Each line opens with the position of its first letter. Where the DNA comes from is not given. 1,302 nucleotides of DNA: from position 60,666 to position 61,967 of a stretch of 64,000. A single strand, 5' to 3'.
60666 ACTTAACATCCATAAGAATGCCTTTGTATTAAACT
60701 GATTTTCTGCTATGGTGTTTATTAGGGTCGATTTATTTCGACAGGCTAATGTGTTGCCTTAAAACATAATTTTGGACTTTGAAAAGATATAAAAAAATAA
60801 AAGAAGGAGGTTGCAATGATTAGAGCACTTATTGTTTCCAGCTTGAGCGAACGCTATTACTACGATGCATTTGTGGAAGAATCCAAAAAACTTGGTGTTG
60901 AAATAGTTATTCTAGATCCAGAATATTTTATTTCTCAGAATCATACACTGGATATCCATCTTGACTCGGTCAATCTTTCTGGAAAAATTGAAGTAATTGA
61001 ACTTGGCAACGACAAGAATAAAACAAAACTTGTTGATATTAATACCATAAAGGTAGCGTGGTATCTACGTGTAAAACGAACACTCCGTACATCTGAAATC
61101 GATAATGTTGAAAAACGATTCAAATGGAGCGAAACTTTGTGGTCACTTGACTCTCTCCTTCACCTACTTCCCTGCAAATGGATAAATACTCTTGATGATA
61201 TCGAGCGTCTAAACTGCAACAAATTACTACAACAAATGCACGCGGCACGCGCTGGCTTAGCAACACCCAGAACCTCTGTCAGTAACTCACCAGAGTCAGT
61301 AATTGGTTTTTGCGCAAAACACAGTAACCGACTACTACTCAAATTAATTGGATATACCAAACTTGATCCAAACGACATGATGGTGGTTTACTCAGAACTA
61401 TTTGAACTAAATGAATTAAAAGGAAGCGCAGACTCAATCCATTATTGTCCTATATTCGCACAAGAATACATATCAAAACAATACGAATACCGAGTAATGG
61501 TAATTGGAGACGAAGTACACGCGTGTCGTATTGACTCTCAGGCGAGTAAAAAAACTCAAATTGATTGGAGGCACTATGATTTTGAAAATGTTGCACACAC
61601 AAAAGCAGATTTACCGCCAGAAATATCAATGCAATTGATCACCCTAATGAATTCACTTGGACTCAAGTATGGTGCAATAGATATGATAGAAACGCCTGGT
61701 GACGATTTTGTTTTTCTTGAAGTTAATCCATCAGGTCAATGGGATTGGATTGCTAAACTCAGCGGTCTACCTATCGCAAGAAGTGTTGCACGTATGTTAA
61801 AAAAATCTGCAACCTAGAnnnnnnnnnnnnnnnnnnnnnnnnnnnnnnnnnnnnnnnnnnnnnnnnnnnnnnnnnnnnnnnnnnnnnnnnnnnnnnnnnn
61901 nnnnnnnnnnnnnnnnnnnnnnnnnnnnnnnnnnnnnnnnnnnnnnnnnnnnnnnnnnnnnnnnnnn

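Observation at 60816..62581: Putative graspetide-type RiPP locus: MvdD-like ATP-grasp maturase plus convergent 59-aa precursor with its own RBS and terminator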

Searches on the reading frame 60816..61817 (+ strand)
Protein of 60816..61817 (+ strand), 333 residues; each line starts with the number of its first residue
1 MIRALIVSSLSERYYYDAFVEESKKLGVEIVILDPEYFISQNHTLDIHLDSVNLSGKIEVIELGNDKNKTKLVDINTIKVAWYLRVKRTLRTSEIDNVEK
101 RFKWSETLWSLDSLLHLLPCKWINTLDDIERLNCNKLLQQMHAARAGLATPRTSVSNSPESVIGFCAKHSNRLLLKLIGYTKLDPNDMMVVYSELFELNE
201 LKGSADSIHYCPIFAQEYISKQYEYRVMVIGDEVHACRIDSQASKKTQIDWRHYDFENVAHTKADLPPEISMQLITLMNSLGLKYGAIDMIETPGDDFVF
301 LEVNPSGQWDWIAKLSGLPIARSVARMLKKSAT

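Call 3: search_protein_families(library=pfam, proteins=[window:60816-61817:+], max_evalue=0.1)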
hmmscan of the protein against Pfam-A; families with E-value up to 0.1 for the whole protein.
window:60816-61817:+ (333 aa): 2 families
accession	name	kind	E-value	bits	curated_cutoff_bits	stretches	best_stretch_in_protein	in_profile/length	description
PF08443.16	RimK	-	2.3e-06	27.8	21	1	144-327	12-187/188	RimK-like ATP-grasp domain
PF18366.7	zf_ZIC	-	0.067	13.7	26.3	0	116-142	6-32/46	Zic proteins zinc finger domain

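Call 4: search_protein_families(library=ncbifam, proteins=[window:60816-61817:+], max_evalue=0.1)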
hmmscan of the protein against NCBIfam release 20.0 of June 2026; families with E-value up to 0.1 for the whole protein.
window:60816-61817:+ (333 aa): 8 families
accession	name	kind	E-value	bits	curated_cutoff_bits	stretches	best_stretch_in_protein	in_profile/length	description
TIGR04185.1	ATPgraspMvdC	equivalog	2.1e-54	184.8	425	1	6-328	3-316/318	MvdC family ATP-grasp ribosomal peptide maturase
TIGR04187.1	GRASP_SAV_5884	subfamily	4.8e-53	180.4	350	1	17-328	14-311/312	ATP-grasp ribosomal peptide maturase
TIGR04184.1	ATPgraspMvdD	equivalog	4e-49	167.5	475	1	45-328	37-319/321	MvdD family ATP-grasp ribosomal peptide maturase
TIGR04192.1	GRASP_w_spasm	equivalog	5.8e-32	111.3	230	1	58-326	43-316/318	grasp-with-spasm system ATP-grasp peptide maturase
TIGR00768.1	rimK_fam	subfamily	1.6e-16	60.5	143.4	1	81-326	38-274/276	RimK family alpha-L-glutamate ligase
NF040720.1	MptN_Meth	equivalog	1.1e-13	51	350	1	109-326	74-288/291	tetrahydromethanopterin:alpha-L-glutamate ligase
TIGR02144.1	LysX_arch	equivalog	9.5e-10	38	275.6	1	121-328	74-275/281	lysine biosynthesis protein LysX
NF007764.0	PRK10446.1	equivalog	2.6e-05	23.7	331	1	136-333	100-291/300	30S ribosomal protein S6--L-glutamate ligase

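Call 9: find_homologous_proteins(query=window:60816-61814:+, max_evalue=0.00001)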
Query window:60816-61814:+ (333 aa): 239 proteins with E <= 0.00001 among 1996 candidates; the best 120 are listed.
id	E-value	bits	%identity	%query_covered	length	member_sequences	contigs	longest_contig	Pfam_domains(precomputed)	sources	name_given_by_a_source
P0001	2.0e-221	752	100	100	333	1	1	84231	PF08443.17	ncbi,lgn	ncbi:MAG: hypothetical protein WDZ88_03875 [Candidatus Paceibacterota bacterium]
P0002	5.5e-136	471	63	100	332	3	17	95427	-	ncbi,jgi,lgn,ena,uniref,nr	ncbi:MAG: hypothetical protein A2928_00645 [Candidatus Taylorbacteria bacterium RIFCSPLOWO2_01_FULL_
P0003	9.6e-136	471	63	100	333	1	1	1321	PF08443.17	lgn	-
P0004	2.0e-134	466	61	99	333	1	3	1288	PF08443.17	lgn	-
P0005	1.9e-129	450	60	99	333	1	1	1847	PF08443.17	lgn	-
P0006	1.2e-123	431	59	99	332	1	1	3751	-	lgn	-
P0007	2.5e-118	413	55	99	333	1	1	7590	-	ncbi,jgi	jgi:glutathione synthase/RimK-type ligase-like ATP-grasp enzyme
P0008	5.2e-118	412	56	99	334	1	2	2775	PF08443.17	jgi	jgi:glutathione synthase/RimK-type ligase-like ATP-grasp enzyme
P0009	3.1e-116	406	54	98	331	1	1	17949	PF08443.17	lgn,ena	-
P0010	3.3e-113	397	54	99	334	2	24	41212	-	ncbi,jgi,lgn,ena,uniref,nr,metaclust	ncbi:hypothetical protein A3H77_00375 [Candidatus Kaiserbacteria bacterium RIFCSPLOWO2_02_FULL_56_11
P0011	1.2e-108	382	53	98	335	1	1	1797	PF08443.17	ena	-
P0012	4.8e-106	373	51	99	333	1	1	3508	-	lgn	-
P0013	1.2e-102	362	51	98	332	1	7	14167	-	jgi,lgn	jgi:glutathione synthase/RimK-type ligase-like ATP-grasp enzyme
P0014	7.2e-98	346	50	99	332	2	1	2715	-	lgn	-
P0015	2.8e-94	334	49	98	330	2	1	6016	-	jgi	-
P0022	8.0e-92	326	47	98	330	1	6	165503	-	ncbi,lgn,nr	ncbi:MAG: hypothetical protein KBC16_01920 [Candidatus Pacebacteria bacterium]|nr:hypothetical prote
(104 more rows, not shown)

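Call 10: find_encoding_contigs(protein=P0002, flank=5000, max_places=3)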
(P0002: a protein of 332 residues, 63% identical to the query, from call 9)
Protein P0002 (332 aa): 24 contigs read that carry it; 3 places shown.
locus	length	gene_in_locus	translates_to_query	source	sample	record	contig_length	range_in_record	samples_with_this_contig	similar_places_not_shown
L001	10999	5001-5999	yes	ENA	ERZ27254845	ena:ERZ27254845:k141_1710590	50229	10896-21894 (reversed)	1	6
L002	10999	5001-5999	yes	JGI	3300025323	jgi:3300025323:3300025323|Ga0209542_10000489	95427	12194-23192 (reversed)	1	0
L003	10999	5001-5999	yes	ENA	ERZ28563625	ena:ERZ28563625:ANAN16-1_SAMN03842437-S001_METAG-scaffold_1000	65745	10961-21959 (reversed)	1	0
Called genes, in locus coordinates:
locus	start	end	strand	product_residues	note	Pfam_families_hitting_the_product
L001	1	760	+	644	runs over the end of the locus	PF00456:Transketolase_N, PF13292:DXP_synthase_N (faint), PF00676:E1_dh (faint), PF02779:Transket_pyr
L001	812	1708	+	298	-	PF01636:APH (weak)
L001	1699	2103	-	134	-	PF01242:PTPS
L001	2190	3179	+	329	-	PF00850:Hist_deacetyl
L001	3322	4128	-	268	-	PF01609:DDE_Tnp_1, PF13612:DDE_Tnp_1_3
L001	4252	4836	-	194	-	PF00891:Methyltransf_2, PF13489:Methyltransf_23, PF08241:Methyltransf_11, PF13649:Methyltransf_25 (weak)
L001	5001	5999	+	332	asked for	-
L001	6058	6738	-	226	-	PF13424:TPR_12 (faint), PF00515:TPR_1 (faint), PF07719:TPR_2 (faint)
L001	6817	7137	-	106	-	-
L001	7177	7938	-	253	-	PF01553:Acyltransferase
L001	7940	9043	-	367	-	PF00226:DnaJ, PF01556:DnaJ_C, PF00684:DnaJ_CXXCXGXG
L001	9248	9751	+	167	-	-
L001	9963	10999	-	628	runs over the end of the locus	PF00012:HSP70, PF06723:MreB_Mbl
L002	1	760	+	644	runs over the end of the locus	PF00456:Transketolase_N, PF13292:DXP_synthase_N (faint), PF00676:E1_dh (faint), PF02779:Transket_pyr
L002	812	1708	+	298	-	PF01636:APH (weak)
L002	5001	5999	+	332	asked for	-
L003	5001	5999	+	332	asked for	-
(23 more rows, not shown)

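Call 11: find_encoding_contigs(protein=P0010, flank=5000, max_places=3)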
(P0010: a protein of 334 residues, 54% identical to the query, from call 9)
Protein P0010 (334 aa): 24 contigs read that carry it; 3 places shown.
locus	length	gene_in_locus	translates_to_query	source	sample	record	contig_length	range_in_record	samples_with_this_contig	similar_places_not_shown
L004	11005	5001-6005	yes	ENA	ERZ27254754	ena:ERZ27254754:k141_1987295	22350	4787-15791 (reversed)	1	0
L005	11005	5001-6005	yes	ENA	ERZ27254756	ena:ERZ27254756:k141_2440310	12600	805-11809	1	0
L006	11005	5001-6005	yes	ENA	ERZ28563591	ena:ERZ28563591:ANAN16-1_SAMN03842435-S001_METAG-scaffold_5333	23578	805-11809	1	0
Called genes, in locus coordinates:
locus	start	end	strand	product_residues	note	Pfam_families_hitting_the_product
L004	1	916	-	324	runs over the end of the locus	-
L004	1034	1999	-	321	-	PF24827:AstE_AspA_cat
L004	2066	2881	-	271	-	PF04107:GCS2 (weak)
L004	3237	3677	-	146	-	PF00702:Hydrolase (faint)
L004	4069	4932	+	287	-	PF13673:Acetyltransf_10, PF00583:Acetyltransf_1, PF13508:Acetyltransf_7 (weak)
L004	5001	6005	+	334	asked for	-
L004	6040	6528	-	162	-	-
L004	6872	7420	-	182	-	-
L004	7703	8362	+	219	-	-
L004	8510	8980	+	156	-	-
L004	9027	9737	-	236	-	PF00696:AA_kinase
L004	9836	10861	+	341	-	PF00704:Glyco_hydro_18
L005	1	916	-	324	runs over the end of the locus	-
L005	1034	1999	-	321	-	PF24827:AstE_AspA_cat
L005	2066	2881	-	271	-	PF04107:GCS2 (weak)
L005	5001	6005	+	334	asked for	-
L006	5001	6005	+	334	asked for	-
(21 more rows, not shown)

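Call 12: find_encoding_contigs(protein=P0022, flank=5000, max_places=2)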
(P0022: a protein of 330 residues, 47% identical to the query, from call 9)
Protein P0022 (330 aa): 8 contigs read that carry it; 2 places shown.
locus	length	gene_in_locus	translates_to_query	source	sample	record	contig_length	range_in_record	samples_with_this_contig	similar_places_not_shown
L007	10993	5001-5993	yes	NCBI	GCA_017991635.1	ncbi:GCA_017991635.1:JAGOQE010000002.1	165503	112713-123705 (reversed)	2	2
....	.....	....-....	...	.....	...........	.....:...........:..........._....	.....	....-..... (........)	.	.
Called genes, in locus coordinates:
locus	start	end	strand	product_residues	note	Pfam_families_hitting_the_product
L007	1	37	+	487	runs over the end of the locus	PF01336:tRNA_anti-codon, PF00152:tRNA-synt_2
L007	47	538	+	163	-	PF00293:NUDIX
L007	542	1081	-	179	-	-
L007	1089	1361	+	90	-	-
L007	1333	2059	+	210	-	-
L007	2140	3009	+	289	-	-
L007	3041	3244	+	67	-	-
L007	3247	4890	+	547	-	PF02518:HATPase_c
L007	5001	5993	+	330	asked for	-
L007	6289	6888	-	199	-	-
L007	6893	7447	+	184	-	PF03848:TehB (weak), PF03291:mRNA_G-N7_MeTrfase (faint), PF08241:Methyltransf_11, PF13649:Methyltransf_25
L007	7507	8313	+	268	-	PF10026:DUF2268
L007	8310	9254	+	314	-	PF01636:APH, PF01633:Choline_kinase (weak)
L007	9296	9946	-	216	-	PF13302:Acetyltransf_3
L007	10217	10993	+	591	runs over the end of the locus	PF00664:ABC_membrane, PF00005:ABC_tran, PF02463:SMC_N (weak)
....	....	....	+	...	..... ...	-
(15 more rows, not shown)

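Call 21: find_related_loci(query=A1, collection=genome_contigs, flank=4000)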
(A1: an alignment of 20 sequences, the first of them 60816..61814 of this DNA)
Query A1 (333 aa) in genome_contigs; peptide patterns used: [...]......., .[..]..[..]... (x = any residue, [..] = any of these).
213 stretches matched a pattern; 201 encode a relative of the query (tblastn E <= 1e-3); the best 80 are kept; 80 distinct loci.
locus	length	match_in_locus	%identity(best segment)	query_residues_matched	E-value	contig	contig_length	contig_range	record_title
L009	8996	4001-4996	63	1-332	9e-144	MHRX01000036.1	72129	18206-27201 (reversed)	MAG: Candidatus Taylorbacteria bacterium RIFCSPLOWO2_01_FULL_45_15b rifcsplowo2_01_scaffold_3324, whole genome shotgun s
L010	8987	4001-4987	54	1-330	7e-122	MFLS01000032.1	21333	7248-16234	MAG: Candidatus Kaiserbacteria bacterium RIFCSPHIGHO2_12_FULL_56_13 rifcsphigho2_12_scaffold_8325, whole genome shotgun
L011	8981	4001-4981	47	1-328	2e-97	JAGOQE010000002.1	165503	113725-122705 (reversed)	MAG: Candidatus Paceibacterota bacterium isolate Gw_Eff_bin_129 Gw_Eff_77_length_165503_cov_7.949249, whole genome shotg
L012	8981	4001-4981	48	1-329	9e-96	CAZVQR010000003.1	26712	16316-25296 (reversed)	MAG TPA_asm: uncultured Candidatus Saccharibacteria bacterium isolate SRP178908_co1_346 genome assembly, contig: NODE_10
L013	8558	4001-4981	48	1-329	5e-94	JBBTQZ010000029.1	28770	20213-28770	MAG: Patescibacteria group bacterium isolate H41-bin075_1 H41_bin075_1_000000000029, whole genome shotgun sequence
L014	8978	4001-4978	45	1-330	6e-94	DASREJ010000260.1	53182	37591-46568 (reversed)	MAG TPA_asm: Bryobacteraceae bacterium isolate SMAG_U10003 k141_1129874, whole genome shotgun sequence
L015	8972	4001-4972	46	5-330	3e-92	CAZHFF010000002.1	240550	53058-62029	MAG TPA_asm: uncultured Candidatus Saccharibacteria bacterium isolate SRP193661_co2_156 genome assembly, contig: NODE_17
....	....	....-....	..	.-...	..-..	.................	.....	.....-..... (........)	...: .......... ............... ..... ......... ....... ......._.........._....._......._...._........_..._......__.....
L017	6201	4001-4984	47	1-329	4e-91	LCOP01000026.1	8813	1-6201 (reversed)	MAG: Parcubacteria group bacterium GW2011_GWA1_47_8 UY07_C0026, whole genome shotgun sequence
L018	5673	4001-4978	47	1-328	6e-90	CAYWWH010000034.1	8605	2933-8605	MAG TPA_asm: uncultured Candidatus Saccharibacteria bacterium isolate binchicken_co245_132 genome assembly, contig: NODE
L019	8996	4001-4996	44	1-330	1e-89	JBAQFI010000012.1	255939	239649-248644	MAG: Minisyncoccia bacterium isolate MFD12003_ilm_asm_bin45 k127_112939, whole genome shotgun sequence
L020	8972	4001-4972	46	5-329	2e-89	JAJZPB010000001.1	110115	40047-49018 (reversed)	MAG: bacterium isolate SKS1.bin108 NODE_243_length_110115_cov_3.983171, whole genome shotgun sequence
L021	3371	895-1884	45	1-331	3e-90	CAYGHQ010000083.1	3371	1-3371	MAG TPA_asm: uncultured Candidatus Saccharibacteria bacterium isolate ERP113451_co1_204 genome assembly, contig: NODE_44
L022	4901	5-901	46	30-329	2e-82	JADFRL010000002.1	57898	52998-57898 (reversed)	MAG: Patescibacteria group bacterium isolate B86T1L10 B86T1L10_NODE390, whole genome shotgun sequence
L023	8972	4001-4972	42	5-329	2e-86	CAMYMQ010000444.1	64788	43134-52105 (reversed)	MAG: uncultured Alphaproteobacteria bacterium isolate Biocath_Alpha_02 genome assembly, contig: k127_31620, whole genome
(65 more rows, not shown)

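Call 45: search_solved_structures(query=A1, max_evalue=0.001, show_alignments=2)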
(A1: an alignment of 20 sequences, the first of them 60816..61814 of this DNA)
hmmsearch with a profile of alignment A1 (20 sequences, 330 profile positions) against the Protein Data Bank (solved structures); distinct sequences matched with E-value up to 0.001: 7.
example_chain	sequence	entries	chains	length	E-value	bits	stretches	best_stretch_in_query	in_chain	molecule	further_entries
5ig8_A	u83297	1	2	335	1.9e-47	165.3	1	4-327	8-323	ATP grasp ligase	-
7m4s_A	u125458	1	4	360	1.2e-45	159.4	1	4-327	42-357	AMdnB protein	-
5ig9_A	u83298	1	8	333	3.7e-45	157.8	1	19-328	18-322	ATP grasp ligase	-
7mgv_A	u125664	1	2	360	2.7e-42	148.4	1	1-327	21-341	CdnC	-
9bou_A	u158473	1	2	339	2.7e-22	82.7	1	99-327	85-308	MvdD-like pre-ATP grasp domain-containing protein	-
7drm_A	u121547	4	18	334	1e-06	31.4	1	113-319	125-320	ATP-grasp domain-containing protein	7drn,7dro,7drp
3vpb_A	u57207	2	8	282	9.5e-05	25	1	115-328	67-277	Putative acetylornithine deacetylase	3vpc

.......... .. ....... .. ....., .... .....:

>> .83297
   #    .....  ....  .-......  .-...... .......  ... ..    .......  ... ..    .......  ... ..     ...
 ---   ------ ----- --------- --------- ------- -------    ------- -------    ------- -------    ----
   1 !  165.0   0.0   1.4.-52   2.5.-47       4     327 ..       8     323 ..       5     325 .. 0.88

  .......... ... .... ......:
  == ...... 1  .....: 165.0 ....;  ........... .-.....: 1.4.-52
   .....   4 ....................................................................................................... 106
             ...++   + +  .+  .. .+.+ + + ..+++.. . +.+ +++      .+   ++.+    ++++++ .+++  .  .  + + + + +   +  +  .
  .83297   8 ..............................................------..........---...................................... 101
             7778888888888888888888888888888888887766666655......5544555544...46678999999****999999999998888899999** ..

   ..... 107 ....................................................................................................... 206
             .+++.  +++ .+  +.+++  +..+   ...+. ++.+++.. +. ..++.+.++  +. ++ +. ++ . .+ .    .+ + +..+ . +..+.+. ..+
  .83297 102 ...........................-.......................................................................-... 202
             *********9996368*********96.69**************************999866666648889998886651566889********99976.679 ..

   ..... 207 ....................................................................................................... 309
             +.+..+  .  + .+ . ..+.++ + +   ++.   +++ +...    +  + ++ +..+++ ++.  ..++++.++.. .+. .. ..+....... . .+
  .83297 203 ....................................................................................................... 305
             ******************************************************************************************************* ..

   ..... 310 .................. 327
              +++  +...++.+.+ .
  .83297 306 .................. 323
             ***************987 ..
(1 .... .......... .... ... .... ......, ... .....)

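Call 59: search_protein_families(library=pfam, proteins=[L014:5327-5848:+, L019:3271-3912:+, L021:267-866:-, L023:3410-3964:+, L012:5025-5750:-, L001:6058-6738:-], max_evalue=0.1)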
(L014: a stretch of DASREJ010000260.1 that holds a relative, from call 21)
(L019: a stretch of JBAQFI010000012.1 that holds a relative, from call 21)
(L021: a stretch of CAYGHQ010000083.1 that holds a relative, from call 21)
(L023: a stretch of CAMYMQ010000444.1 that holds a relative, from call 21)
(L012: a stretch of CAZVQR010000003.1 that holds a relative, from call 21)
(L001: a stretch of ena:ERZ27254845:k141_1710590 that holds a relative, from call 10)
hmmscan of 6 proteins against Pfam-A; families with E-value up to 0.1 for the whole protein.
L014:5327-5848:+ (174 aa): 1 family
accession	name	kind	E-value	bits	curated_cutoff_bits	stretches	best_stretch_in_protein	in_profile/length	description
PF20329.3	DUF6624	-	0.048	13.6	27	1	68-127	70-129/173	Family of unknown function (DUF6624)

L019:3271-3912:+ (214 aa): 1 family
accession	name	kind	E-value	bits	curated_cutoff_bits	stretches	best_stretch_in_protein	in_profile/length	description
PF20953.2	Caud_bapl16_3rd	-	0.079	13.3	27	0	180-201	19-40/84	Phage tail base-plate attachment protein C-terminal insertion domain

L021:267-866:- (200 aa): 1 family
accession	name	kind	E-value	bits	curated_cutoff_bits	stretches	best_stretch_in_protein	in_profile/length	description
PF20329.3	DUF6624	-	0.076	12.9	27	0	82-141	70-129/173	Family of unknown function (DUF6624)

L023:3410-3964:+ (185 aa): 0 families

L012:5025-5750:- (242 aa): 14 families
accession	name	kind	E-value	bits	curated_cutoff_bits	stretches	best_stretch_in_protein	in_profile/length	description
PF13424.12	TPR_12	-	4.3e-09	36.9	30.1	1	145-201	5-66/77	Tetratricopeptide repeat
PF13428.12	TPR_14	-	1.9e-07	31.5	23.5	0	149-177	7-35/44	Tetratricopeptide repeat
PF00515.34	TPR_1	-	2.4e-06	27.5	27.8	1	180-201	1-22/34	Tetratricopeptide repeat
PF07719.23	TPR_2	-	1.2e-05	25.5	27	0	180-204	1-25/34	Tetratricopeptide repeat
PF13176.12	TPR_7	-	2.4e-05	24.5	27.9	0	150-173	6-31/36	Tetratricopeptide repeat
PF17874.7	TPR_MalT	-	3.8e-05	23.6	45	1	131-213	68-155/336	MalT-like TPR region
PF13432.12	TPR_16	-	4.2e-05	24.3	32.7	1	149-206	3-57/65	Tetratricopeptide repeat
PF14559.12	TPR_19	-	4.3e-05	24.2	25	0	157-203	5-48/68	Tetratricopeptide repeat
PF13181.12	TPR_8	-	0.0003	21.1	25.7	0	183-202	4-23/34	Tetratricopeptide repeat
PF07721.20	TPR_4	-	0.00083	20.2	27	0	112-134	3-25/26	Tetratricopeptide repeat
PF13431.12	TPR_17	-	0.00084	19.9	24.4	0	180-201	13-34/34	Tetratricopeptide repeat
PF13374.12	TPR_10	-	0.0016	18.9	27.5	1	150-175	9-34/42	Tetratricopeptide repeat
PF14711.11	Nitr_red_bet_C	-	0.054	13.5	27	0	133-186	27-79/81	Respiratory nitrate reductase beta C-terminal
PF13174.12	TPR_6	-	0.062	14.4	26.3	0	186-201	6-21/33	Tetratricopeptide repeat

L001:6058-6738:- (226 aa): 13 families
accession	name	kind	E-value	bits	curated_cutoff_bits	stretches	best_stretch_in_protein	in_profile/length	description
PF07719.23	TPR_2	-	5.1e-07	29.8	27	1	139-164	7-32/34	Tetratricopeptide repeat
PF00515.34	TPR_1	-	1.3e-06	28.4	27.8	1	141-163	9-31/34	Tetratricopeptide repeat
PF13424.12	TPR_12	-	6.6e-06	26.7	30.1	1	136-165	48-77/77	Tetratricopeptide repeat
PF13428.12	TPR_14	-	0.00013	22.7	23.5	0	101-136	2-37/44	Tetratricopeptide repeat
PF17874.7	TPR_MalT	-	0.00035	20.4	45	1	135-215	82-165/336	MalT-like TPR region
PF25575.1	TPR_BSK1_C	-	0.00062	20.1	42.2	1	132-201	41-108/118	Serine/threonine-protein kinase BSK1-like, TPR repeats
PF13176.12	TPR_7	-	0.00078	19.8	27.9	0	140-168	6-34/36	Tetratricopeptide repeat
PF13181.12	TPR_8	-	0.0025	18.3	25.7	0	139-165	7-33/34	Tetratricopeptide repeat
PF14559.12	TPR_19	-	0.0036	18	25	0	76-122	6-47/68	Tetratricopeptide repeat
PF13414.12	TPR_11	-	0.0042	17.2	26.8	1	141-162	2-23/42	TPR repeat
PF13374.12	TPR_10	-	0.0098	16.3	27.5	0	140-165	9-34/42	Tetratricopeptide repeat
PF09976.15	TPR_21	-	0.022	14.9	25.5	1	75-168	90-181/193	Tetratricopeptide repeat-like domain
PF25060.1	ARM_TT21_2nd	-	0.038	13.9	27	0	143-187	66-108/270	Tetratricopeptide repeat protein 21 second ARM domain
